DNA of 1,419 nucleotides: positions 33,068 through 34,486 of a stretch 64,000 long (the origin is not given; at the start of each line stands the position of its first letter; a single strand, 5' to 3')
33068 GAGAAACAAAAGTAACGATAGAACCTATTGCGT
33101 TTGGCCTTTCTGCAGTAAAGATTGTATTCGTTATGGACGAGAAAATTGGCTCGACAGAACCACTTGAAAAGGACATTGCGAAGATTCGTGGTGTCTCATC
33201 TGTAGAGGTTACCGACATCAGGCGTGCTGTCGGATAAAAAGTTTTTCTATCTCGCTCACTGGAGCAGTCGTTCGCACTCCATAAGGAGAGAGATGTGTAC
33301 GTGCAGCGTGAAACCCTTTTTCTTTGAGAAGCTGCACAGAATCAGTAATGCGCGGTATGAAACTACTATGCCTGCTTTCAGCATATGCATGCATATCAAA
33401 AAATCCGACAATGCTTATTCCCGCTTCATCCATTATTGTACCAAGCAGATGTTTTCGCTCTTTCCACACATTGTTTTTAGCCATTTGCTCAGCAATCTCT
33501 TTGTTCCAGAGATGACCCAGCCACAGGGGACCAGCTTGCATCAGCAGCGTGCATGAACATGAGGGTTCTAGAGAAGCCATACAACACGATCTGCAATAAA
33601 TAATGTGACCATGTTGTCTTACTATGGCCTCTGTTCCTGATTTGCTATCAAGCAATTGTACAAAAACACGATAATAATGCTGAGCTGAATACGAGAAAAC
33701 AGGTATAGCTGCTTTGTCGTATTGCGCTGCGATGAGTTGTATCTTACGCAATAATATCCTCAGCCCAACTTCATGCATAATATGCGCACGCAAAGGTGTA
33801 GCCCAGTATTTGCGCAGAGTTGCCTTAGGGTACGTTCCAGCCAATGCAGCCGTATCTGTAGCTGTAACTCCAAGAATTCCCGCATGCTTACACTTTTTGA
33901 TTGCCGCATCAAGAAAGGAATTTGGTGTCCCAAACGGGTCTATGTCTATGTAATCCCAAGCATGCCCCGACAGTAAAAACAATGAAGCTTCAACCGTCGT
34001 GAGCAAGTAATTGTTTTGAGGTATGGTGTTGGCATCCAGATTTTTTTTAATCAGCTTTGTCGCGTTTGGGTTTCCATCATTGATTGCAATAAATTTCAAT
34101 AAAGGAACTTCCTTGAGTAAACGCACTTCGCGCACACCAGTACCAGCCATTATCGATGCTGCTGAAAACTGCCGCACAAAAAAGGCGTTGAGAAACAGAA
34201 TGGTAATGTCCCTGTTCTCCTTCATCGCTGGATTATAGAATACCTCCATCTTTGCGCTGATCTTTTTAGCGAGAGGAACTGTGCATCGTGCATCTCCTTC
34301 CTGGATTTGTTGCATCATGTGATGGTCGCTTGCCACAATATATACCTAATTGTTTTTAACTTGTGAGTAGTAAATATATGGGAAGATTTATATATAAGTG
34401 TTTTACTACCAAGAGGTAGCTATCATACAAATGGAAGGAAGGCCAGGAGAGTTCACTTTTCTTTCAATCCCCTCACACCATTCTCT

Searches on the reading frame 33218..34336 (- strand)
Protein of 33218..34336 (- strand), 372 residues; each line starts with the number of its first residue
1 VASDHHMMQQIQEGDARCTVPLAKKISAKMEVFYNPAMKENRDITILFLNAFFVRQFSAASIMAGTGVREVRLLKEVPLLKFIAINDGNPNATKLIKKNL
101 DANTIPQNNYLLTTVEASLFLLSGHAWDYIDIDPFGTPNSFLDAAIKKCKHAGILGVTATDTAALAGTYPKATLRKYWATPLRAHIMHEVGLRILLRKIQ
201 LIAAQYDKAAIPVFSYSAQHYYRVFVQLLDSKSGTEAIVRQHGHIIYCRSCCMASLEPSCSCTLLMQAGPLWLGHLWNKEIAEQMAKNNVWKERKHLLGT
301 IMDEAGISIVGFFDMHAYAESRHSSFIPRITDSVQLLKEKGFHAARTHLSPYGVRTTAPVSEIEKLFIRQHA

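Call 9: search_protein_families(library=pfam, proteins=[window:33218-34336:-], max_evalue=0.001)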
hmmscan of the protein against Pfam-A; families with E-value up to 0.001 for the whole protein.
window:33218-34336:- (372 aa): 1 family
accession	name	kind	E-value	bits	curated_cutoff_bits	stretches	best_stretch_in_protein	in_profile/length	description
PF02005.22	TRM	-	1.3e-91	308.1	27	1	14-365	1-373/376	N2,N2-dimethylguanosine tRNA methyltransferase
